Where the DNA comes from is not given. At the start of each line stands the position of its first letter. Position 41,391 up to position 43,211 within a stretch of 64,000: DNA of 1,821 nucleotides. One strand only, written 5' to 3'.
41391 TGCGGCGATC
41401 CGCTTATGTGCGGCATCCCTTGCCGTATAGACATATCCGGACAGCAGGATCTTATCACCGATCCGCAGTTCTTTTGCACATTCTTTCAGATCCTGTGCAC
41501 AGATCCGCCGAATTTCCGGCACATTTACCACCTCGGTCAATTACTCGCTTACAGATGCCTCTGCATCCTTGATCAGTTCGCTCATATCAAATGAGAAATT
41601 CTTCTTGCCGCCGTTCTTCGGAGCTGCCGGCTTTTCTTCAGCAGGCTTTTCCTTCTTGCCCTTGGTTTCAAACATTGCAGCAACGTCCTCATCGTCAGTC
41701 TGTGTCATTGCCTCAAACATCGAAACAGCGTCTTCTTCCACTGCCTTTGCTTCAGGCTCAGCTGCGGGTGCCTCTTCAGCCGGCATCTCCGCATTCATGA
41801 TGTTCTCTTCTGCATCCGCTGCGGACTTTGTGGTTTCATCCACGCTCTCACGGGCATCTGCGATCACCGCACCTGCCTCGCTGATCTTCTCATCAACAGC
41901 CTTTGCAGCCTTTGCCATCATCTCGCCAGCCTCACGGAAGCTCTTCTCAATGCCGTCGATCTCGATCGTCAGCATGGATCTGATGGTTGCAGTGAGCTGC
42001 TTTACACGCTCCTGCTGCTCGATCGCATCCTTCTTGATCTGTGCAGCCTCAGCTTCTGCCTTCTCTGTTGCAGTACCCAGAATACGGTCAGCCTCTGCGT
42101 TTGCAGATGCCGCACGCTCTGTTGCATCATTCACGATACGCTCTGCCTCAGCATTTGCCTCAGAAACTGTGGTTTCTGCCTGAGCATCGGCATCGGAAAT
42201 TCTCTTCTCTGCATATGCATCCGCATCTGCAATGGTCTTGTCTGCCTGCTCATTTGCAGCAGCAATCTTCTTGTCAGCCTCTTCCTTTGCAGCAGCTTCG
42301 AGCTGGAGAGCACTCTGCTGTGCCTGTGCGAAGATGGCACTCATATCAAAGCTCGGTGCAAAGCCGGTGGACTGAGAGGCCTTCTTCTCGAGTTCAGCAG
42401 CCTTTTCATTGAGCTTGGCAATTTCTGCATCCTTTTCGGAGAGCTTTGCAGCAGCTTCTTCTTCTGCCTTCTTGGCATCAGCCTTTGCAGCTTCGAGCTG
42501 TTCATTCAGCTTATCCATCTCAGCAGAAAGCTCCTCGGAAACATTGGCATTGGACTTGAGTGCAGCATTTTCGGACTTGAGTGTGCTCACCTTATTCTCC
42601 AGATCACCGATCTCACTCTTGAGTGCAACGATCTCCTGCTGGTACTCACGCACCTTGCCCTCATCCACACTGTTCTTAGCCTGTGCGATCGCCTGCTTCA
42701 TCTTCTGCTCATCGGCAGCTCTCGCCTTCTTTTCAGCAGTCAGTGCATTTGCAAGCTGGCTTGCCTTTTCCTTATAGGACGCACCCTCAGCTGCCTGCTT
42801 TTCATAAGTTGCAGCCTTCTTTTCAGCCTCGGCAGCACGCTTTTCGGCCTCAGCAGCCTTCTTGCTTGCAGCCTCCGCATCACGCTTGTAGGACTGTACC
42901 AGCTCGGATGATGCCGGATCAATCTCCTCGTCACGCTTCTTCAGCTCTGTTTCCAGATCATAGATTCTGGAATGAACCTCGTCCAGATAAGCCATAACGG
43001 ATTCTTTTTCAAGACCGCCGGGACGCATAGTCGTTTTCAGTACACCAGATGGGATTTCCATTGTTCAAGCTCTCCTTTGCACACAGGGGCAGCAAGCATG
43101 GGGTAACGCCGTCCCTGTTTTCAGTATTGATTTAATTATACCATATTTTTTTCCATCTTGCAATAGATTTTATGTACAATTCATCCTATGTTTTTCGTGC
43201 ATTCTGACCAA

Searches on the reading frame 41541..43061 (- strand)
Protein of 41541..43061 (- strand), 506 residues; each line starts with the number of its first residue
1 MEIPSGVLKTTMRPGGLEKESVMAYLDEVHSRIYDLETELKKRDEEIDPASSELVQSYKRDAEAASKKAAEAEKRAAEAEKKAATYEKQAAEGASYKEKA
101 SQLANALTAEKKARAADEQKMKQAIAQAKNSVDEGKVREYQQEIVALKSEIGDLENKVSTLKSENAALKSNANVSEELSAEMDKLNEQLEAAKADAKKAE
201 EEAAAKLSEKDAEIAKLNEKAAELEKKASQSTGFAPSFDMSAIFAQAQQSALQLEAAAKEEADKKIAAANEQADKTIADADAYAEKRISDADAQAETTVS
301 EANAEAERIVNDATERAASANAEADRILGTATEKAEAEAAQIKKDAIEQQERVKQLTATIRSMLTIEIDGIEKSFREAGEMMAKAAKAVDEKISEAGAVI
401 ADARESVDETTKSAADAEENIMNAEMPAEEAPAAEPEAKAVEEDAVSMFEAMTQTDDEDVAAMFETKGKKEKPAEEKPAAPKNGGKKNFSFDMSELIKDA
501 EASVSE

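Call 36: search_protein_families(library=pfam, proteins=[window:41541-43061:-], max_evalue=0.00001)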
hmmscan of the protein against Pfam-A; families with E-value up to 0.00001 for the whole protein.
window:41541-43061:- (506 aa): 0 families

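Call 80: search_protein_families(library=pfam, proteins=[window:41541-43061:-], max_evalue=0.01)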
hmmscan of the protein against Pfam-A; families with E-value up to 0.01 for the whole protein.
window:41541-43061:- (506 aa): 5 families
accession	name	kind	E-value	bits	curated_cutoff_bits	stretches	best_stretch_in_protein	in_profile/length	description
PF07558.16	Shugoshin_N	-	9.9e-05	22.5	30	1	146-172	18-44/45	Shugoshin N-terminal coiled-coil region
PF01166.23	TSC22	-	0.00047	20.7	30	1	143-173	15-45/57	TSC-22/dip/bun family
PF08614.16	ATG16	-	0.0007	20.3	33.7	1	38-204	4-182/200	Autophagy protein 16 (ATG16)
PF16326.10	ABC_tran_CTD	-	0.0057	17.3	32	1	141-192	7-60/69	ABC transporter C-terminal domain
PF04508.17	Pox_A_type_inc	-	0.0088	16.3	21.4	0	142-157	1-16/23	Viral A-type inclusion protein repeat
